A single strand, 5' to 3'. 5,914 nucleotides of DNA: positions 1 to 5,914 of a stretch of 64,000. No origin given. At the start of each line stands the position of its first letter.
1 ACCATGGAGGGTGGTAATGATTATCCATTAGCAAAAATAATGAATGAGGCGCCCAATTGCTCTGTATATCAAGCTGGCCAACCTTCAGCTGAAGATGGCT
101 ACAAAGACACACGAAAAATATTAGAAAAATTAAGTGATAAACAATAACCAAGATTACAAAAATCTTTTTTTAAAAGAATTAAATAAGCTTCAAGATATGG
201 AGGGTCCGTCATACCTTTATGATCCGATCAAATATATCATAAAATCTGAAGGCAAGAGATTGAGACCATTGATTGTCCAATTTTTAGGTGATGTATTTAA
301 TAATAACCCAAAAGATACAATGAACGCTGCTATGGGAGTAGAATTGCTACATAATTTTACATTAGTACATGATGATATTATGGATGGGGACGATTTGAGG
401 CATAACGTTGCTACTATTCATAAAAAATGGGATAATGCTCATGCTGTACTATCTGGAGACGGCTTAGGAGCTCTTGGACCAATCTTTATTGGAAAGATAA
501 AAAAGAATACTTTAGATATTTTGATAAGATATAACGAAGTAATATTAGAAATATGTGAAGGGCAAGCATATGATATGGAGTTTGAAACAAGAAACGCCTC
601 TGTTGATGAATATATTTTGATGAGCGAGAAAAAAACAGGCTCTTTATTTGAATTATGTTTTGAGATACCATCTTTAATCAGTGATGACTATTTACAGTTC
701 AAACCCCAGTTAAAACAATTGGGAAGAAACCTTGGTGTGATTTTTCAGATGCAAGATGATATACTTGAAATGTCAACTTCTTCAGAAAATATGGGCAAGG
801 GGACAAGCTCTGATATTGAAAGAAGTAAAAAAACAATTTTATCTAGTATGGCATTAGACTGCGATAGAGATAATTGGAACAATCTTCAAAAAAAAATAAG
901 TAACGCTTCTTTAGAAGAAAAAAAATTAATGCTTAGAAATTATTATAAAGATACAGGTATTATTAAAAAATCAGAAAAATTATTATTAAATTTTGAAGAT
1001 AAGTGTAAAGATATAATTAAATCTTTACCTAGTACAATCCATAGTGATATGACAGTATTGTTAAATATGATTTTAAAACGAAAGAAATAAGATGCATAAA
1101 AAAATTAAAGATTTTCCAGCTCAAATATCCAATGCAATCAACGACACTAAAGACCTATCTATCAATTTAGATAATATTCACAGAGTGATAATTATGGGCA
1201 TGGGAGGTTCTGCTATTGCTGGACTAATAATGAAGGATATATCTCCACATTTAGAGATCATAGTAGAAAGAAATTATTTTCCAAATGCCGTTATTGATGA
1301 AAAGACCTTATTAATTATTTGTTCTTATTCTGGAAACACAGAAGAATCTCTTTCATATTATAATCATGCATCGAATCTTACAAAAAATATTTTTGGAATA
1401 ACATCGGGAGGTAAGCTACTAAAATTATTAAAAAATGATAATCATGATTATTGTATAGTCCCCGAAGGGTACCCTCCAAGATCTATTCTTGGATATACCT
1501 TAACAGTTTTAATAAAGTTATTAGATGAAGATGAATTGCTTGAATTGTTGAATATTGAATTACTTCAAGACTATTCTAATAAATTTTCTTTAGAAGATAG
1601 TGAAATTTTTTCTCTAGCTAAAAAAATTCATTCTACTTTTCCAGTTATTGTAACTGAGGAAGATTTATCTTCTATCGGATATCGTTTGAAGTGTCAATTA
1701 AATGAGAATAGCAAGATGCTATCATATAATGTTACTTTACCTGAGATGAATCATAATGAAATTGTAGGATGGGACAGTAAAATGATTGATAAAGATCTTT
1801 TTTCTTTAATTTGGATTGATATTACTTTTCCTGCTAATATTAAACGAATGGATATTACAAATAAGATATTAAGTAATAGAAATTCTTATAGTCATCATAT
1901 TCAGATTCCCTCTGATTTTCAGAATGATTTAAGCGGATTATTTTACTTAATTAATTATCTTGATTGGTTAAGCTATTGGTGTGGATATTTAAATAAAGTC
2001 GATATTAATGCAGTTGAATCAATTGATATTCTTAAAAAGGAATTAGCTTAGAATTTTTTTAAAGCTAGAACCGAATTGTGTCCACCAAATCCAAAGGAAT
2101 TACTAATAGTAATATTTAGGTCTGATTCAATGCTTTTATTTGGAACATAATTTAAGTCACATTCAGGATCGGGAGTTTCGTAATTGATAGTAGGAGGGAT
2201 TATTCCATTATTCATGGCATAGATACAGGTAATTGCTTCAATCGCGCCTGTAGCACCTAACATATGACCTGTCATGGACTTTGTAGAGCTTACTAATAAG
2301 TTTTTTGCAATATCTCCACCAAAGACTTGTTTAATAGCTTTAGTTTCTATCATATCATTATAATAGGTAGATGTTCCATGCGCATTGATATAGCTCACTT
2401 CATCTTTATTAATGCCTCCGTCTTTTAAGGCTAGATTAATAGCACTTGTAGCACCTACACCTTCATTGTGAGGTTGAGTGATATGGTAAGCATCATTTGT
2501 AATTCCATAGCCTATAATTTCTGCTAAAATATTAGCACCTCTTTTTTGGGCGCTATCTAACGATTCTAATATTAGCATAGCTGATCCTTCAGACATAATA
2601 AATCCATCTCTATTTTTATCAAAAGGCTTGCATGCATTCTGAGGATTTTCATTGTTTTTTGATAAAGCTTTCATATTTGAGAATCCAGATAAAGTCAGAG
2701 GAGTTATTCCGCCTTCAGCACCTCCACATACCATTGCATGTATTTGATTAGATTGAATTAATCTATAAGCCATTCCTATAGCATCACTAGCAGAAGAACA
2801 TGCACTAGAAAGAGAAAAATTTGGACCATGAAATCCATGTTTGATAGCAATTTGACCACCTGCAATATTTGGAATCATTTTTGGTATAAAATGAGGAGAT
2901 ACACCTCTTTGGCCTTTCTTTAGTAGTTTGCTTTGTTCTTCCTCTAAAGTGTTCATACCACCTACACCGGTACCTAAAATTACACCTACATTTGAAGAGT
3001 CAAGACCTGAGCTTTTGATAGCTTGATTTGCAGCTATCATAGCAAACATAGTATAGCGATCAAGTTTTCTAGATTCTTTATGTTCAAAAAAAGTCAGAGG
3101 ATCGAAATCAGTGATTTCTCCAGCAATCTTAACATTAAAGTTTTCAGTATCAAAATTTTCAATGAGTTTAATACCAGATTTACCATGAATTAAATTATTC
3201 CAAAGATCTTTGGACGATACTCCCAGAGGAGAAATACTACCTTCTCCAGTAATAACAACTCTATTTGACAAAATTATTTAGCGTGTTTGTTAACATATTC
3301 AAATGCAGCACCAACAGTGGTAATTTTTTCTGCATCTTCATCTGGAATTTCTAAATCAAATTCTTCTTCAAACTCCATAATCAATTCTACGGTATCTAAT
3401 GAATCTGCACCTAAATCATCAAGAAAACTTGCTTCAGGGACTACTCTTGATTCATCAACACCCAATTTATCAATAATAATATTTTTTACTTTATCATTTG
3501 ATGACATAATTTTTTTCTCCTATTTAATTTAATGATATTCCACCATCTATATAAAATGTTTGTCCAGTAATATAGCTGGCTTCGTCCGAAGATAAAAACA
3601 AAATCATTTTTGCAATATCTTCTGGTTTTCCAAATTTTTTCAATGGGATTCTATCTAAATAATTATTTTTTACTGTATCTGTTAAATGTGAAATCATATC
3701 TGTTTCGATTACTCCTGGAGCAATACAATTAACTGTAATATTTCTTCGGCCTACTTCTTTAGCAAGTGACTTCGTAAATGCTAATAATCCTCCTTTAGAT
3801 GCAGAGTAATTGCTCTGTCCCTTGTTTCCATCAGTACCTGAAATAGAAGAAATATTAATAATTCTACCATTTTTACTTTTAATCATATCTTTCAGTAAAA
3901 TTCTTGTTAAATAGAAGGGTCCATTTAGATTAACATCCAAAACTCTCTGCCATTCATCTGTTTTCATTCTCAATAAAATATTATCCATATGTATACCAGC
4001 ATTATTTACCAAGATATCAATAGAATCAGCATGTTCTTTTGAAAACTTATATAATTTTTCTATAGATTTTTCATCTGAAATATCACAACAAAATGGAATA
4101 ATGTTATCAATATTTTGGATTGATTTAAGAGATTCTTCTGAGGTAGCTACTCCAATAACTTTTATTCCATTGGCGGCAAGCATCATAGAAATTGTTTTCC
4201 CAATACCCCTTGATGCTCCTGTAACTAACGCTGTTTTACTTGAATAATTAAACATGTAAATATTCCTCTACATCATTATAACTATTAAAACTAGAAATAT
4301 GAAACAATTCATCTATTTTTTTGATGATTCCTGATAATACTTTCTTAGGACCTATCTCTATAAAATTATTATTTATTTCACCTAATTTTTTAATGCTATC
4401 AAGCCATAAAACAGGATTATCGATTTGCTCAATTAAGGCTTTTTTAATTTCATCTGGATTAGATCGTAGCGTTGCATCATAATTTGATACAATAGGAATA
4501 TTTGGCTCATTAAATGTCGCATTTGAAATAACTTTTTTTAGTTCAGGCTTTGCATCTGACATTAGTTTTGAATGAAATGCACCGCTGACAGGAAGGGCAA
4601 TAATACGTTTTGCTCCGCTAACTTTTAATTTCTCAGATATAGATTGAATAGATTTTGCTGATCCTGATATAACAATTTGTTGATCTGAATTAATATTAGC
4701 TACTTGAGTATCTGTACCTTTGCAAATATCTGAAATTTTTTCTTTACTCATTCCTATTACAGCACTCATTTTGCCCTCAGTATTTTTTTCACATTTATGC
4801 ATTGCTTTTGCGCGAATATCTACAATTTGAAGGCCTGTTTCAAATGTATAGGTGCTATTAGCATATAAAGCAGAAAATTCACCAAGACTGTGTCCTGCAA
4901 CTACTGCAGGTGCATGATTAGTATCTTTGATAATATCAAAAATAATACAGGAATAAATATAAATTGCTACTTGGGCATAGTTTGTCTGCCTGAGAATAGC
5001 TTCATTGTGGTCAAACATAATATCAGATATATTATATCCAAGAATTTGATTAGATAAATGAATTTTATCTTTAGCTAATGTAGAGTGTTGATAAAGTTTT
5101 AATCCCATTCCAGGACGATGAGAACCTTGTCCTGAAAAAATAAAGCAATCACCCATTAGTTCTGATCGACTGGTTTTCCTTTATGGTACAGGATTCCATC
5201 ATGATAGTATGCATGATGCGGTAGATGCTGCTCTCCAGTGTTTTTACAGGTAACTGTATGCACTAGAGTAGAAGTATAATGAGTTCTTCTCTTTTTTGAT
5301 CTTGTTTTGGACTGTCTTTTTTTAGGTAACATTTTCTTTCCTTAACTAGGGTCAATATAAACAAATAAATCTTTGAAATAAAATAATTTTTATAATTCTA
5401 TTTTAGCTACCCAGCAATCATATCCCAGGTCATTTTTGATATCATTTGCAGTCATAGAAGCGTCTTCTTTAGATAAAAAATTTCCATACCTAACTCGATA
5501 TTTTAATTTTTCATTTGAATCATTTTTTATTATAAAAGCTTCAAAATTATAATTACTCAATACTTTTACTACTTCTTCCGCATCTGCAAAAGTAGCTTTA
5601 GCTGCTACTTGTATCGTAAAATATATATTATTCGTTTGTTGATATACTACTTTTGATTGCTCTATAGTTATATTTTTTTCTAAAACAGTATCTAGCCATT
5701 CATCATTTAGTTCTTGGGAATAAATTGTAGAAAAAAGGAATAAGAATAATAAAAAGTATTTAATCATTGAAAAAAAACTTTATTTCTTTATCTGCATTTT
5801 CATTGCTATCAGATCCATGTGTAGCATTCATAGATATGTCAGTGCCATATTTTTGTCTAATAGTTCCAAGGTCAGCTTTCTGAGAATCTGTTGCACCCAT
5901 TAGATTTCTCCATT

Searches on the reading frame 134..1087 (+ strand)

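Call 33: search_protein_families(library=pfam, proteins=[window:134-1087:+], max_evalue=0.00001)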
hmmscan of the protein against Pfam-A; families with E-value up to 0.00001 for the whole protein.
window:134-1087:+ (318 aa): 1 family
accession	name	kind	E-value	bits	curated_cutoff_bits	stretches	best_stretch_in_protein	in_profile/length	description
PF00348.22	polyprenyl_synt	-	7.8e-59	199.3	27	1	27-263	3-242/251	Polyprenyl synthetase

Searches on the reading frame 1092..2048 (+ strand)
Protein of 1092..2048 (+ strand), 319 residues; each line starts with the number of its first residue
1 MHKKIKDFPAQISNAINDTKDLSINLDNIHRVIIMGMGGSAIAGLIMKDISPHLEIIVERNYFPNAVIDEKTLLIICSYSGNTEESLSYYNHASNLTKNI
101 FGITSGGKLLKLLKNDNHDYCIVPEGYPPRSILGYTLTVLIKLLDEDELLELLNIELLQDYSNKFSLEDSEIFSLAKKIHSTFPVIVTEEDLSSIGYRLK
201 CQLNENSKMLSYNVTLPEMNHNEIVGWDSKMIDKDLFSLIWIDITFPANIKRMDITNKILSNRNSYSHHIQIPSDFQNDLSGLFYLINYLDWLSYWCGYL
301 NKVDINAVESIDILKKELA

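Call 33: search_protein_families(library=pfam, proteins=[window:1092-2048:+], max_evalue=0.00001)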
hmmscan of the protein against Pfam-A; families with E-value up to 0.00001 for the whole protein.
window:1092-2048:+ (319 aa): 1 family
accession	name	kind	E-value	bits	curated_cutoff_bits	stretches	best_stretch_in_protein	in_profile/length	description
PF10432.14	bact-PGI_C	-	1.4e-33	116.4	24.5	1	172-318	5-151/151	Bacterial phospho-glucose isomerase C-terminal SIS domain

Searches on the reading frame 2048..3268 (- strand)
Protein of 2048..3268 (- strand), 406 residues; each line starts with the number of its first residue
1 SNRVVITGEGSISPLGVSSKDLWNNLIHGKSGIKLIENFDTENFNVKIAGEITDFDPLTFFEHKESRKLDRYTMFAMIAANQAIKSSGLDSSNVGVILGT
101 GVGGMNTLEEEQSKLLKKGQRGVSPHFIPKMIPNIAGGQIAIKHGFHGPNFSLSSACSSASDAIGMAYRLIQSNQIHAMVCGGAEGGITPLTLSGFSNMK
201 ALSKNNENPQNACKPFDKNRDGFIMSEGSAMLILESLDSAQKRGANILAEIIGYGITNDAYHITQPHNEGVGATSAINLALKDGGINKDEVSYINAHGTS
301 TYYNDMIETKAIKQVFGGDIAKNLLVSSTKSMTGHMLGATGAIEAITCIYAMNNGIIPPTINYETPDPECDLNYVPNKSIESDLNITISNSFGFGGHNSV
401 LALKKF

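Call 33: search_protein_families(library=pfam, proteins=[window:2048-3268:-], max_evalue=0.00001)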
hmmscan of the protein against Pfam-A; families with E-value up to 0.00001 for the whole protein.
window:2048-3268:- (406 aa): 2 families
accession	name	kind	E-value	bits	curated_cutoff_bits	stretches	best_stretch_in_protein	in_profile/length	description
PF00109.32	ketoacyl-synt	-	6.6e-53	180.3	20.8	1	2-239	2-251/252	Beta-ketoacyl synthase, N-terminal domain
PF02801.28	Ketoacyl-synt_C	-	8.6e-38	129.4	20.8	1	248-364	1-119/119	Beta-ketoacyl synthase, C-terminal domain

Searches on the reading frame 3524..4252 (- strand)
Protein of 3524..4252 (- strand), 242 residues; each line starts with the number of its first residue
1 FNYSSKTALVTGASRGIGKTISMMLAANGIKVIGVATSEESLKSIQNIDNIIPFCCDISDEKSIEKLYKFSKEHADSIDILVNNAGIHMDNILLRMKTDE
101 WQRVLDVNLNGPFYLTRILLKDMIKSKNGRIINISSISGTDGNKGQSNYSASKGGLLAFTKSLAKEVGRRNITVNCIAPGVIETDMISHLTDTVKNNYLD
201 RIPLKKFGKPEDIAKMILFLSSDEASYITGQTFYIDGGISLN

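Call 33: search_protein_families(library=pfam, proteins=[window:3524-4252:-], max_evalue=0.00001)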
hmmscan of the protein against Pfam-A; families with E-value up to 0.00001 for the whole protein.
window:3524-4252:- (242 aa): 3 families
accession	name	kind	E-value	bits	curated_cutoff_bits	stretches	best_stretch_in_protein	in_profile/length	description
PF13561.12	adh_short_C2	-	2e-64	217.8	27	1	12-239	1-235/236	Enoyl-(Acyl carrier protein) reductase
PF00106.31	adh_short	-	9.2e-61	205.2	26.6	1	6-192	1-192/195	short chain dehydrogenase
PF08659.16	KR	-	4e-18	66.4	22.6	1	7-164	2-164/180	KR domain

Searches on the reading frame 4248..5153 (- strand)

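Call 33: search_protein_families(library=pfam, proteins=[window:4248-5153:-], max_evalue=0.00001)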
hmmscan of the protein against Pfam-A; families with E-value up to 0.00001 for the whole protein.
window:4248-5153:- (301 aa): 1 family
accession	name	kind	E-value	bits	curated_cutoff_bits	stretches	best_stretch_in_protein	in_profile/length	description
PF00698.26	Acyl_transf_1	-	6.1e-35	121.6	32.7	1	4-278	2-276/319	Acyl transferase domain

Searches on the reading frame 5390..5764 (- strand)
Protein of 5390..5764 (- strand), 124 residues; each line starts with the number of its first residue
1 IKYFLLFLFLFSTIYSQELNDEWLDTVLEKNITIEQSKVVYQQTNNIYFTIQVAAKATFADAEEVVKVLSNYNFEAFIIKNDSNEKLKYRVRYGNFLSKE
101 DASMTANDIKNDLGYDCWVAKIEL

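Call 33: search_protein_families(library=pfam, proteins=[window:5390-5764:-], max_evalue=0.00001)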
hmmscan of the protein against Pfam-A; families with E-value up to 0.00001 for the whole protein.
window:5390-5764:- (124 aa): 1 family
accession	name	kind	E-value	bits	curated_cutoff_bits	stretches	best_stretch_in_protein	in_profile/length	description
PF05036.18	SPOR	-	8.5e-13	48.9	21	1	48-120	4-75/76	SPOR domain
